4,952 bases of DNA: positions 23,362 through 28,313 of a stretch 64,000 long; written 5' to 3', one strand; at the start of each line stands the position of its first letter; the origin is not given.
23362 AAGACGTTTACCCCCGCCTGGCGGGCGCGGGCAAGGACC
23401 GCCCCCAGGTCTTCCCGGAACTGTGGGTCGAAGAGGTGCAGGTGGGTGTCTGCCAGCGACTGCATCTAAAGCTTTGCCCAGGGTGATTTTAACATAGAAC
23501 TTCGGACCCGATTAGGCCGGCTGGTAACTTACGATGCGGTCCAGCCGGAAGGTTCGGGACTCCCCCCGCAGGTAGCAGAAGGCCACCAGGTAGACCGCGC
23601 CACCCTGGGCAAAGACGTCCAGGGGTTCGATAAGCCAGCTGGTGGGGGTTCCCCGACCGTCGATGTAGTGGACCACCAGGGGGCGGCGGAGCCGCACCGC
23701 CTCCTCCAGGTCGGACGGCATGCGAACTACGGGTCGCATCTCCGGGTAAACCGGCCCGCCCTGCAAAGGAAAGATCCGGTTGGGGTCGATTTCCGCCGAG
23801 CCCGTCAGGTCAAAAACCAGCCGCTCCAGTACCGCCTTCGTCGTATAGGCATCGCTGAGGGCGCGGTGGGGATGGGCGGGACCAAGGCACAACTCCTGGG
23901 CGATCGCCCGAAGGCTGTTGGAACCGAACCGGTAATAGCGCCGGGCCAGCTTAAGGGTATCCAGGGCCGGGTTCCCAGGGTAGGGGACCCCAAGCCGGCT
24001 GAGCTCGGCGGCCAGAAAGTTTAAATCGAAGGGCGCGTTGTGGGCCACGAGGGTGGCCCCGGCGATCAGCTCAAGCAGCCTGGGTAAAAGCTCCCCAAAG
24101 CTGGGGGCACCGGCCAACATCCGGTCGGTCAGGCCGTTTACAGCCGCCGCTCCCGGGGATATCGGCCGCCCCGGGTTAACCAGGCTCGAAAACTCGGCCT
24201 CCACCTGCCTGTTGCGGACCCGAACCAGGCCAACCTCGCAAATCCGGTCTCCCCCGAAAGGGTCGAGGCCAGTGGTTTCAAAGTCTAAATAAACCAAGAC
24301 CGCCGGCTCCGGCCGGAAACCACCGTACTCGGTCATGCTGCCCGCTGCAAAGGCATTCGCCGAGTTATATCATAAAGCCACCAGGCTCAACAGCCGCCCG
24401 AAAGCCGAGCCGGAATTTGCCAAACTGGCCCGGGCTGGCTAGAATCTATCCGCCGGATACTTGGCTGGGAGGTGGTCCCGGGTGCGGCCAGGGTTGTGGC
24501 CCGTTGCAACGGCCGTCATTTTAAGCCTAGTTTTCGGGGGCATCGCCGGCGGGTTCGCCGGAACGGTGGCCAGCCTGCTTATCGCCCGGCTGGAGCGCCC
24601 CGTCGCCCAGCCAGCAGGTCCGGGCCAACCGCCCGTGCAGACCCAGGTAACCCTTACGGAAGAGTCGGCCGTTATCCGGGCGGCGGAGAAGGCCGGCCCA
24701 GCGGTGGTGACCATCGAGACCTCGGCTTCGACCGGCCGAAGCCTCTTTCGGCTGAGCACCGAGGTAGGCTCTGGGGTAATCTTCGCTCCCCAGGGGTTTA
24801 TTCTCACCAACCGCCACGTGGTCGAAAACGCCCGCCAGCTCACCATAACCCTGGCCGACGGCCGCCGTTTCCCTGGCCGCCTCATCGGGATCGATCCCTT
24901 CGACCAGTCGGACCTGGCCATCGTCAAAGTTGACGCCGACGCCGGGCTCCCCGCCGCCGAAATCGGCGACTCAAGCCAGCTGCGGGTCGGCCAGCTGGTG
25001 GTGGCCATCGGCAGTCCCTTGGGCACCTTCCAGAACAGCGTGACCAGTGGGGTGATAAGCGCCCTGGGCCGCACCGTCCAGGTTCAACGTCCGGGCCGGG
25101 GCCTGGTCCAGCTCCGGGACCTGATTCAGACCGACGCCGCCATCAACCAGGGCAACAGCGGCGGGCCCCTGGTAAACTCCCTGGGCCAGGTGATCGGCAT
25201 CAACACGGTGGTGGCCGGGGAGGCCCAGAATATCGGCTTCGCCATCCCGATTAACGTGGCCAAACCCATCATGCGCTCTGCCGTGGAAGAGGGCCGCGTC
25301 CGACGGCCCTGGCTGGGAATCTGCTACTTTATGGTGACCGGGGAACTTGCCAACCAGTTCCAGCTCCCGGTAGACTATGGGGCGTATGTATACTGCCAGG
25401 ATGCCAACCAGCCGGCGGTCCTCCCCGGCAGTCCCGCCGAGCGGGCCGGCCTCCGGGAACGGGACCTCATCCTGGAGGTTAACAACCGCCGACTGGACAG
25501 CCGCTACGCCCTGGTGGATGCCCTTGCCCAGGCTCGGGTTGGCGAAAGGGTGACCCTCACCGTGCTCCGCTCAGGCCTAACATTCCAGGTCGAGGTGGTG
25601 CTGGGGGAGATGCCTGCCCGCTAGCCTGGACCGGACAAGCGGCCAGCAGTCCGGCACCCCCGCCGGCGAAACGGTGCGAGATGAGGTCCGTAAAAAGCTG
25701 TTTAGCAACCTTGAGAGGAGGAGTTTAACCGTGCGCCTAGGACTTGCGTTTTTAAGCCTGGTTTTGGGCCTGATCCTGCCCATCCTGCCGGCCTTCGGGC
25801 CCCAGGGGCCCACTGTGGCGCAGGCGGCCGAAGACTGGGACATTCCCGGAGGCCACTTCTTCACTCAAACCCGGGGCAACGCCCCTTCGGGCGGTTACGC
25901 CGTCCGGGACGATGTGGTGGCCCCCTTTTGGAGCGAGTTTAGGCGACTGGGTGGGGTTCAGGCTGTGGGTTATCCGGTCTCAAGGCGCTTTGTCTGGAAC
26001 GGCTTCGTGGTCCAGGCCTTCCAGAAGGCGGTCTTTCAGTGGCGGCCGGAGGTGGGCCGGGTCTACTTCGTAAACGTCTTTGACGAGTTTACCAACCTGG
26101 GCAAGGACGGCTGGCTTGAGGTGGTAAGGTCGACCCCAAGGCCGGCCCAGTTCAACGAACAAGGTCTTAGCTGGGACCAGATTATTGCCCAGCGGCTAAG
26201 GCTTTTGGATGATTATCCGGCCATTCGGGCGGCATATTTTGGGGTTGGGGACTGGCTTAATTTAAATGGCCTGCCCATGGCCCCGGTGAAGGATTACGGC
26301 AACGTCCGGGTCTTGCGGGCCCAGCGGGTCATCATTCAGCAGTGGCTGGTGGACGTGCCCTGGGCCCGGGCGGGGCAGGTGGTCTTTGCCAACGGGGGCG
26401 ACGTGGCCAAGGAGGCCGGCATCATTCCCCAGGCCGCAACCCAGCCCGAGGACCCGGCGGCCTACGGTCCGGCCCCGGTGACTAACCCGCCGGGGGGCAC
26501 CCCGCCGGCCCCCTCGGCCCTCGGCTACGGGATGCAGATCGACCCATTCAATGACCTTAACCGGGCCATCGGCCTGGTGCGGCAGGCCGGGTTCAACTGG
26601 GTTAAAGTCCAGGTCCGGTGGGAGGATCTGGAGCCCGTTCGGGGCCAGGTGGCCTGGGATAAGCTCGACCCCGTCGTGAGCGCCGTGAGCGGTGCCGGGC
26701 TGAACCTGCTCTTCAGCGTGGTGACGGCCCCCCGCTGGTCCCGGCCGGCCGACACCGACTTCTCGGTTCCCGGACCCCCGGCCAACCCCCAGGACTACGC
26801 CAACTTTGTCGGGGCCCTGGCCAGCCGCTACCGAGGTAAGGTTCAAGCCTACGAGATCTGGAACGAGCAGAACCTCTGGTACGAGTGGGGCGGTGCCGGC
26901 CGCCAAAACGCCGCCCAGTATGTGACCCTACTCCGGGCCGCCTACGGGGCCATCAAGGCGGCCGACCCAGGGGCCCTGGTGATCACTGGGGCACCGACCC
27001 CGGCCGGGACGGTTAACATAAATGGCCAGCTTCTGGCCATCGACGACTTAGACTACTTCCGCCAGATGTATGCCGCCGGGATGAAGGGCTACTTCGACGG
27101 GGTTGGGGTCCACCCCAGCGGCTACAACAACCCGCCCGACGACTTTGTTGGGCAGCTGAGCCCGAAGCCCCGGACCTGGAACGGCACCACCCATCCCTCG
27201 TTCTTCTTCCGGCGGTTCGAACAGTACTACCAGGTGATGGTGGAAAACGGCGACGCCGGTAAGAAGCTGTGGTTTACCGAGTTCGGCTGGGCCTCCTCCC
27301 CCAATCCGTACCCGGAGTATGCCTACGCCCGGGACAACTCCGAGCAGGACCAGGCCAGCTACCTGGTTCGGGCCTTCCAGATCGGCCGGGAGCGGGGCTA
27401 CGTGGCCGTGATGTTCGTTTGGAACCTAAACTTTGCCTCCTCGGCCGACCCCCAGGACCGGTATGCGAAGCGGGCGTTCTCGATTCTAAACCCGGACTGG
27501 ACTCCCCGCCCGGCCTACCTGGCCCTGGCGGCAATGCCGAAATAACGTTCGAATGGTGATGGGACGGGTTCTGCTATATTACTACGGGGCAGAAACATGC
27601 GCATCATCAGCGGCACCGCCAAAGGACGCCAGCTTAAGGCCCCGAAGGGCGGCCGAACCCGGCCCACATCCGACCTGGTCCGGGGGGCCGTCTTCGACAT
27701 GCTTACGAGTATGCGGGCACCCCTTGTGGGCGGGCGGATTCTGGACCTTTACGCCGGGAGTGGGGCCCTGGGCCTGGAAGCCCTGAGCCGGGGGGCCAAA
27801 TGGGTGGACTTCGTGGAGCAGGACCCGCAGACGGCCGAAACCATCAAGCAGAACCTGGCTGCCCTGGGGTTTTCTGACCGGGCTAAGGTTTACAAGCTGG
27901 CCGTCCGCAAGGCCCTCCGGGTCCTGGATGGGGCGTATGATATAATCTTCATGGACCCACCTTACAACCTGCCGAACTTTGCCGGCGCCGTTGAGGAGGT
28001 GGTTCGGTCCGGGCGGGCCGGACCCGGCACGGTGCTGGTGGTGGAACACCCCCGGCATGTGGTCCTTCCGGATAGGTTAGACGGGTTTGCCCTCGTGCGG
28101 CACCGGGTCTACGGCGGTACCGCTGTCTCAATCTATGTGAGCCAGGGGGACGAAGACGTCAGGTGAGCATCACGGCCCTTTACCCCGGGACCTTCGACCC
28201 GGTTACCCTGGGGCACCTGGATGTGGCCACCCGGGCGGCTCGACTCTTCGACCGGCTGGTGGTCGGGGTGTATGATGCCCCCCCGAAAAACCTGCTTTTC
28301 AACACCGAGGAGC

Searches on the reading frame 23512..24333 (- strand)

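Call 11: search_protein_families(library=pfam, proteins=[window:23512-24333:-], max_evalue=0.001)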
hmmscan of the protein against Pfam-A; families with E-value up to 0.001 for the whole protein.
window:23512-24333:- (273 aa): 3 families
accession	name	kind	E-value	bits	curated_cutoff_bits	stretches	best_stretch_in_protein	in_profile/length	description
PF00929.31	RNase_T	-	1.1e-33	117.5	24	1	14-168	1-163/164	Exonuclease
PF13280.12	WYL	-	2.1e-15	56.9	21.8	1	208-271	5-69/70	WYL domain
PF13482.12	RNase_H_2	-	4e-05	24.1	22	0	14-149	1-114/165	RNase_H superfamily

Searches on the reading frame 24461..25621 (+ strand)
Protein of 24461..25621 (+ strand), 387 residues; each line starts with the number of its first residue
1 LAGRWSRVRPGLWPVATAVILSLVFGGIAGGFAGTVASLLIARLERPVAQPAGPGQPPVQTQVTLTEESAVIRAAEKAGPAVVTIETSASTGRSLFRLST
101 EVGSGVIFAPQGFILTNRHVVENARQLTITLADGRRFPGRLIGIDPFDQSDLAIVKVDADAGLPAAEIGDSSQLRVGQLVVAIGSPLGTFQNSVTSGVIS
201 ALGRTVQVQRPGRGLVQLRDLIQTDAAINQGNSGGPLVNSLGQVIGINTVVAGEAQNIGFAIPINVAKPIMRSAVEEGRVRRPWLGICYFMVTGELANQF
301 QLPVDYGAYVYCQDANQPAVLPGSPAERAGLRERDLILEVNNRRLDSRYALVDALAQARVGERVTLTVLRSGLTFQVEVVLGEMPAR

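Call 11: search_protein_families(library=pfam, proteins=[window:24461-25621:+], max_evalue=0.001)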
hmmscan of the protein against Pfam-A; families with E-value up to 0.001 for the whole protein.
window:24461-25621:+ (387 aa): 5 families
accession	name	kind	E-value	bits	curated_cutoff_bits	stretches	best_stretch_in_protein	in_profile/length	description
PF13365.12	Trypsin_2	-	2.3e-34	119.6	27.6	1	103-247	1-144/144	Trypsin-like peptidase domain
PF00089.32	Trypsin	-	1.9e-19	70.8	20.6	1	100-269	24-218/220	Trypsin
PF17820.7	PDZ_6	-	1.6e-13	50.6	27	1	319-370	4-54/54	PDZ domain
PF13180.12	PDZ_2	-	2.2e-10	41.1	27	1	314-379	18-78/80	PDZ domain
PF00595.29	PDZ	-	1.6e-05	25.6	23.2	1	320-368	32-80/81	PDZ domain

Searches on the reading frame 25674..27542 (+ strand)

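Call 11: search_protein_families(library=pfam, proteins=[window:25674-27542:+], max_evalue=0.001)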
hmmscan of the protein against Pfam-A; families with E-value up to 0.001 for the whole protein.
window:25674-27542:+ (623 aa): 1 family
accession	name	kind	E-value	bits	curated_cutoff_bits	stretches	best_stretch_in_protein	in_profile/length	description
PF00150.24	Cellulase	-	1.5e-06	28.3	23.5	1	294-448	22-173/272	Cellulase (glycosyl hydrolase family 5)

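Call 58: search_protein_families(library=ncbifam, proteins=[window:25674-27542:+], max_evalue=0.00001)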
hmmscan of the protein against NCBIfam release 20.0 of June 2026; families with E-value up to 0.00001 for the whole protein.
window:25674-27542:+ (623 aa): 0 families

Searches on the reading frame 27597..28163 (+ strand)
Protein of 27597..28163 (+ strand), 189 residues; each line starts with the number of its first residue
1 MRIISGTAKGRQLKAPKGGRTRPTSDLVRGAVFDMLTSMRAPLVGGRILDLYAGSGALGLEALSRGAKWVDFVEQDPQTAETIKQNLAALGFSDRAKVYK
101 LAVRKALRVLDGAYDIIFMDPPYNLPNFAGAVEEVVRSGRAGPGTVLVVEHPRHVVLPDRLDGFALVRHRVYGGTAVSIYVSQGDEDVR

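Call 11: search_protein_families(library=pfam, proteins=[window:27597-28163:+], max_evalue=0.001)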
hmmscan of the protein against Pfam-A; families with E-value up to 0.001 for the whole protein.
window:27597-28163:+ (189 aa): 2 families
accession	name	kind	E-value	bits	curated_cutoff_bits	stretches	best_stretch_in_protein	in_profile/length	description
PF03602.21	Cons_hypoth95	-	1.3e-49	168.8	24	1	1-180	1-181/182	Conserved hypothetical protein 95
PF05175.20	MTS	-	2.4e-07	31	23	1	36-124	24-109/170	Methyltransferase small domain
